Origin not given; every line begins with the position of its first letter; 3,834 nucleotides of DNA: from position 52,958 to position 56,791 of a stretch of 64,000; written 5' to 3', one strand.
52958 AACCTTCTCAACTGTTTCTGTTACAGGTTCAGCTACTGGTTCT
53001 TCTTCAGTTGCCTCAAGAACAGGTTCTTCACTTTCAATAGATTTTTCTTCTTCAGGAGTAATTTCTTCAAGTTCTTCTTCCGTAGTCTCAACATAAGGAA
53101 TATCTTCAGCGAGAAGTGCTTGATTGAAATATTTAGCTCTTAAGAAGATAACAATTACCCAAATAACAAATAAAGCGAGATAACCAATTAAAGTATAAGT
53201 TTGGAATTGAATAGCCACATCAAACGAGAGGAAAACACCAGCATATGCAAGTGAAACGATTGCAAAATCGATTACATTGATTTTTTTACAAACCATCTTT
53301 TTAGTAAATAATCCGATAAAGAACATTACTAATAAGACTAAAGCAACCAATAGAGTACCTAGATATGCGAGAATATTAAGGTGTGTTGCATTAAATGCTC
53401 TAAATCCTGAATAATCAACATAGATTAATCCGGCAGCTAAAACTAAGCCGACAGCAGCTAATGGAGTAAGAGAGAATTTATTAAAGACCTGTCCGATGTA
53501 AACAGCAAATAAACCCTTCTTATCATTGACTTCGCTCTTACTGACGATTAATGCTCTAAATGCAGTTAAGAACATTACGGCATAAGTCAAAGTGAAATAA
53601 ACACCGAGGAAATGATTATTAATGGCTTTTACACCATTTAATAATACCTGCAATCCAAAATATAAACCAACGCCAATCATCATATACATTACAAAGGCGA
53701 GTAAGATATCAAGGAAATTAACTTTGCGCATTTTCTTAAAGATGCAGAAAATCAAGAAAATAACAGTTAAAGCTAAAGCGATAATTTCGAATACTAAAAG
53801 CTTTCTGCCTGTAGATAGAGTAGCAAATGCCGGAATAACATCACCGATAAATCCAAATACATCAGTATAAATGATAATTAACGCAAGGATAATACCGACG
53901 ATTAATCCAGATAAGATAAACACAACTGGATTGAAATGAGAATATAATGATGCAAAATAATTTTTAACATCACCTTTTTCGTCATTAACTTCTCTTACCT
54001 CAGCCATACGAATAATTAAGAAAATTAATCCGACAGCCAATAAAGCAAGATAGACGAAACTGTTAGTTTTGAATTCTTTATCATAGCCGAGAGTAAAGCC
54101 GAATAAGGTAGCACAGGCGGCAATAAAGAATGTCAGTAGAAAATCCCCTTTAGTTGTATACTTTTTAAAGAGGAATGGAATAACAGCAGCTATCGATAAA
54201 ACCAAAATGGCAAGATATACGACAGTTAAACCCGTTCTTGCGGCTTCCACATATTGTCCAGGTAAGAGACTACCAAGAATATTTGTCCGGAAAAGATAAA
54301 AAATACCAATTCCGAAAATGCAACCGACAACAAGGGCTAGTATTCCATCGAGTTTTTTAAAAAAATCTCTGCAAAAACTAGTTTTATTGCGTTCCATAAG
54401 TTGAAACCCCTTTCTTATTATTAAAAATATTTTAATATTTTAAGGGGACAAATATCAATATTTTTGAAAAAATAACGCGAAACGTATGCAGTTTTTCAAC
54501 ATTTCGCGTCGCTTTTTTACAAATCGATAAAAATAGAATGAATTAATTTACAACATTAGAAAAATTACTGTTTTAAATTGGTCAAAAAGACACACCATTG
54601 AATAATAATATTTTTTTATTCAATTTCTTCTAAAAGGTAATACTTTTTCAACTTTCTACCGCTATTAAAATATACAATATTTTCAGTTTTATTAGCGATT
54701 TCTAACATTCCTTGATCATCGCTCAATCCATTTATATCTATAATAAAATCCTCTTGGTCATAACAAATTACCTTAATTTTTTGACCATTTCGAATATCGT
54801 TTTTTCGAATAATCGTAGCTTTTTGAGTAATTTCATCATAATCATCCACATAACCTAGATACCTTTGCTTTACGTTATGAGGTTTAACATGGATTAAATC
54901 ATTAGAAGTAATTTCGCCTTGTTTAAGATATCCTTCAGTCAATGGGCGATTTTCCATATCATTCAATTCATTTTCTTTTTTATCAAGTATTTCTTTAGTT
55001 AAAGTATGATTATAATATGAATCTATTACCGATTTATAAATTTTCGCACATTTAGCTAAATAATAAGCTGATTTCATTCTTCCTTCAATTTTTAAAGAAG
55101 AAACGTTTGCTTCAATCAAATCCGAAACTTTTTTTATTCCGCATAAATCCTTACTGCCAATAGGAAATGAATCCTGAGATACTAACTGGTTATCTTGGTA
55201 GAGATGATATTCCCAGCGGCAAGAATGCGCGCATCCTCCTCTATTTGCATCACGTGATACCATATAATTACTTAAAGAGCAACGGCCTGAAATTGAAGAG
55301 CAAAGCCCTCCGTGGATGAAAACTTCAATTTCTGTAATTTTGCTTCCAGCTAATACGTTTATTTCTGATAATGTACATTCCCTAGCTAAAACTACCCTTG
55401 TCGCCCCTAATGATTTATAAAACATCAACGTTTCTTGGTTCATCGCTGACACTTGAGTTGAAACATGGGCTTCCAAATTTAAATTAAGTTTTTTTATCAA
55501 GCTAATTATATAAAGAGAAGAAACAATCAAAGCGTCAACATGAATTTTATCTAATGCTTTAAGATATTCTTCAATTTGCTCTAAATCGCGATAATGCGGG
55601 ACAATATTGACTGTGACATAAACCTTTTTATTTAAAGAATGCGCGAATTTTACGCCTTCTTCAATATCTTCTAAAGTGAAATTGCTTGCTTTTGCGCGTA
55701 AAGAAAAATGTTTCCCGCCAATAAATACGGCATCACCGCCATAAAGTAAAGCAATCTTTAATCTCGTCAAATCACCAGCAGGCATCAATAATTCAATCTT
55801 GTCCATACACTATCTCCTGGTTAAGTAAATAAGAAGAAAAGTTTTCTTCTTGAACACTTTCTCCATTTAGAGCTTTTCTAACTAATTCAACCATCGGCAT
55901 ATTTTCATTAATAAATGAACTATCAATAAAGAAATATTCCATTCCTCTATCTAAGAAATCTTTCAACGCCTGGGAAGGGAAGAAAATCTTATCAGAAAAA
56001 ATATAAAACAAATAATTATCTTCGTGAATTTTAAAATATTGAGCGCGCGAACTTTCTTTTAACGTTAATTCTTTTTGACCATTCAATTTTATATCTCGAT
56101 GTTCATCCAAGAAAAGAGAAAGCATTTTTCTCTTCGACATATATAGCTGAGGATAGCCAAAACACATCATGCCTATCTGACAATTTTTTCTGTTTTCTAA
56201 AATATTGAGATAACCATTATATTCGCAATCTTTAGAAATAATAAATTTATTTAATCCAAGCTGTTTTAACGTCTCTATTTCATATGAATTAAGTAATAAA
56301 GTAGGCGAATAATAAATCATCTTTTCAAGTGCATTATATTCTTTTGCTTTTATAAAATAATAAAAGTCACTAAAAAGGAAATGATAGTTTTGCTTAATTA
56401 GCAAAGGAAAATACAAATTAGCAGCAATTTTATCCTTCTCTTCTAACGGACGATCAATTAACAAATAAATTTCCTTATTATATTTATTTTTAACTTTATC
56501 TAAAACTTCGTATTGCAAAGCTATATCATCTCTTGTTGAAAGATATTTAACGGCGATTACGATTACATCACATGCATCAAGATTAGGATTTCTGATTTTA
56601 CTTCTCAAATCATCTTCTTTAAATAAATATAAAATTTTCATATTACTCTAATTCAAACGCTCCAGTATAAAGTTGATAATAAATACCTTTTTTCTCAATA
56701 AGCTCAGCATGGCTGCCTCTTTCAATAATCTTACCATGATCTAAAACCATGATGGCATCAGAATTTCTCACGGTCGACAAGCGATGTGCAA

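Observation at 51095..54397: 1100-aa membrane protein with internal tandem duplication of an unrecognised ~110-aa domain and an acidic repetitive linker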

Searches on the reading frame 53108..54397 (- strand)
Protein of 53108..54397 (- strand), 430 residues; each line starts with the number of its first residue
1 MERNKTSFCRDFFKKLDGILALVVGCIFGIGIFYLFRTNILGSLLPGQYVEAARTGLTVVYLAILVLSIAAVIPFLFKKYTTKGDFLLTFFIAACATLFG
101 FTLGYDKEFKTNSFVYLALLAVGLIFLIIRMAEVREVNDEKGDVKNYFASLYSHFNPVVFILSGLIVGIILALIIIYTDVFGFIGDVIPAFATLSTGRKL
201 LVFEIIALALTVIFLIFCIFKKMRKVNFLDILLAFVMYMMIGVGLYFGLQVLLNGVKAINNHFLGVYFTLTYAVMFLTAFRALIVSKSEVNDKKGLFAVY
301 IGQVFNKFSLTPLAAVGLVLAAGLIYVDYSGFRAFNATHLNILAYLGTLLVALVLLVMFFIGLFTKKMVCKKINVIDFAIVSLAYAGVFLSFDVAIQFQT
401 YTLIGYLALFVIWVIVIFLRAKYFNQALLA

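Call 54: find_homologous_proteins(query=A5, max_evalue=0.001)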
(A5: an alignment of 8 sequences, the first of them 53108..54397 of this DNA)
Query A5 (8 sequences) (430 aa, profile of the alignment): 1 proteins with E <= 0.001 among 8000 candidates.
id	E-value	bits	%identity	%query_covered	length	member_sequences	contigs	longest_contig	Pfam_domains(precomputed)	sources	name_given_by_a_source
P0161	2.1e-119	418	25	74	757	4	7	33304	-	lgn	-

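Call 67: predict_structure(alignment_id=A6)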
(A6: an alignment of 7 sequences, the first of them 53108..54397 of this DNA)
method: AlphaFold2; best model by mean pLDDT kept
length: 430 residues; sequences in the alignment: 7
mean_pLDDT: 55.7   pTM: 0.51
mean pLDDT of the five models: 55.7, 55.0, 51.4, 50.0, 47.5
residues with pLDDT >= 90: 0; 70-90: 66; 50-70: 223; < 50: 141
segments of 3 or more residues with pLDDT < 50: 1-46, 48-85, 131-146, 153-156, 221-226, 286-293, 333-336, 393-400
pLDDT, mean of each block of 10 residues (from residue 1): 30 33 37 37 40 42 43 41 50 59 52 64 61 45 47 51 57 59 74 66 58 52 50 63 61 52 55 56 50 59 68 63 61 52 64 73 70 78 68 46 61 73 75
secondary structure, 60 per line:
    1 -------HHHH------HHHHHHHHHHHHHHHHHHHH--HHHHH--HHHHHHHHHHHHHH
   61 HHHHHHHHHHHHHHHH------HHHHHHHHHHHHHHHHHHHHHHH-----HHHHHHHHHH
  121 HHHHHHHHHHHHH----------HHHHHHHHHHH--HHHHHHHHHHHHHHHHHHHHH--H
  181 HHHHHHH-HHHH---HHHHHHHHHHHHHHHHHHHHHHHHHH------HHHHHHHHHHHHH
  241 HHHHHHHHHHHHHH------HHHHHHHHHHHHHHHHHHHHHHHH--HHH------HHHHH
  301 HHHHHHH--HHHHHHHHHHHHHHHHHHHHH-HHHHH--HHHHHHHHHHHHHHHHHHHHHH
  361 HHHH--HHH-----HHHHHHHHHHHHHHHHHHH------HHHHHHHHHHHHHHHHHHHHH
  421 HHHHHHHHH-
elements in order: H8-11 H18-37 H40-44 H47-76 H83-105 H111-133 H144-154 H157-177 H180-187 H189-192 H196-221 H228-254 H261-284 H296-307 H310-330 H332-336 H339-364 H375-393 H400-429
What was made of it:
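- Checked: AF2 also gives 12 long helices (call 67).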

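Call 70: fold_search(model_id=the predicted structure, library=pdb)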
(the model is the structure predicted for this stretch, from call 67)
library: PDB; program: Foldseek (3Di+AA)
matches with E <= 10: 94; with E <= 0.001: 0
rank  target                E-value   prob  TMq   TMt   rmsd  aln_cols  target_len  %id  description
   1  4mrn_B                1.1e+00  0.07  0.11  0.08  29.1       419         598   11  Structure of a bacterial Atm1-family ABC transporter (released 2014-03-19)
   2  6lyy_A                1.2e+00  0.08  0.14  0.15  18.5       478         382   12  Cryo-EM structure of the human MCT1/Basigin-2 complex in the presence of anti-cancer drug candidate AZD3965 in the out (released 2020-12-23)
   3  8en9                  1.3e+00  0.20  0.20  0.24  19.4       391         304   14  TehA native-SAD structure determined at 5 keV with a helium environment (released 2022-11-02)
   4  6vqt_A                1.3e+00  0.06  0.11  0.08  30.4       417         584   13  Structure of a bacterial Atm1-family ABC exporter with MgADPVO4 bound (released 2020-07-29)
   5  9old                  1.5e+00  0.08  0.16  0.16  19.0       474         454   11  Crystal structure of alpha-NPG-bound D59C MelBSt (released 2026-02-04)
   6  8jr9_R                1.7e+00  0.11  0.14  0.21  17.9       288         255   14  Small molecule agonist (PCO371) bound to human parathyroid hormone receptor type 1 (PTH1R) (released 2023-08-02)
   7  8x3k                  1.7e+00  0.08  0.16  0.18  17.2       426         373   12  Cryo-EM structure of human VMAT2 in complex with serotonin. (released 2025-01-15)
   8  3m75                  2.0e+00  0.15  0.20  0.25  19.5       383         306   12  Crystal Structure of Plant SLAC1 homolog TehA (released 2010-05-12)
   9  9vsp_A                2.0e+00  0.06  0.13  0.13  21.0       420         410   13  The DCY1020-bound structure of TMEM175 (released 2025-09-17)
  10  7oy2_C                2.1e+00  0.08  0.16  0.15  26.0       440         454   12  High resolution structure of cytochrome bd-II oxidase from E. coli (released 2021-12-15)
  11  5oge_E                2.3e+00  0.07  0.15  0.19  19.1       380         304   14  Crystal structure of a nucleotide sugar transporter (released 2017-11-22)
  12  6vqu_A                2.3e+00  0.05  0.11  0.09  30.2       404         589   14  Structure of a bacterial Atm1-family ABC exporter (released 2020-07-29)
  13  3m73                  2.4e+00  0.14  0.21  0.25  19.1       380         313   12  Crystal Structure of Plant SLAC1 homolog TehA (released 2010-05-12)
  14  4djk_A                2.4e+00  0.04  0.13  0.12  21.7       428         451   13  Structure of glutamate-GABA antiporter GadC (released 2012-03-14)
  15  5xfl_A                2.5e+00  0.06  0.13  0.15  24.5       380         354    9  Crystal structure of the force-sensing device region of alpha N-catenin (released 2018-03-28)
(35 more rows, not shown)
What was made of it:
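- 53123..54397 (-): 12-TM membrane domain (residues 1-425), built from three 4-TM units: U1 residues 1-133, U2 134-286, U3 287-430. Each unit carries a cytoplasmic '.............' motif, with invariant D85, D230 and D377. The AF2 model is low confidence and its PDB fold search is uninformative (calls 67, 70).
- On Known 12-TM transporter superfamilies (MFS, APC and others): Foldseek against PDB gives best E 1.1 and TM 0.25 or less, on a low-confidence model with pLDDT 55.7 (calls 67, 70).
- Tried and rejected: The second gave pLDDT 55.7 (call 67), and its fold search was uninformative (call 70).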

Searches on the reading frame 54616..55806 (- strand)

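Call 85: search_protein_families(library=pfam, proteins=[window:54616-55806:-], max_evalue=0.001)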
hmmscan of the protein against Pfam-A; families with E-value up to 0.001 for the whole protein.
window:54616-55806:- (396 aa): 2 families
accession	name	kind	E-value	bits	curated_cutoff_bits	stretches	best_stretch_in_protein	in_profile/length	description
PF01136.24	Peptidase_U32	-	1.2e-73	247.7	22.4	1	75-295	1-228/233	Peptidase family U32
PF16325.11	Peptidase_U32_C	-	4.6e-09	36.7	28.2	1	314-392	3-82/83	Peptidase family U32 C-terminal domain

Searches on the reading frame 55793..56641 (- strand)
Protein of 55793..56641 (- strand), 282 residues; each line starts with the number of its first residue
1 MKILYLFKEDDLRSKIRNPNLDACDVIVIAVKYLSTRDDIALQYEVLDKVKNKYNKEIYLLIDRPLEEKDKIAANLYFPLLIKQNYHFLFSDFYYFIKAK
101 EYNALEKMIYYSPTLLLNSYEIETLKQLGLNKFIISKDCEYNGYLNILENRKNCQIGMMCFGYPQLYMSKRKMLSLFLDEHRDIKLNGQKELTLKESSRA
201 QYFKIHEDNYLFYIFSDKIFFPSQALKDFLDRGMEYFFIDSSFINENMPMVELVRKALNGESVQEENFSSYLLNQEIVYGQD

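Call 85: search_protein_families(library=pfam, proteins=[window:55793-56641:-], max_evalue=0.001)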
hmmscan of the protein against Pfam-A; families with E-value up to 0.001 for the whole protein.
window:55793-56641:- (282 aa): 1 family
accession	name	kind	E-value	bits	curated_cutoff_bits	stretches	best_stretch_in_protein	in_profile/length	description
PF01136.24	Peptidase_U32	-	5.3e-08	32.9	22.4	1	100-260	31-197/233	Peptidase family U32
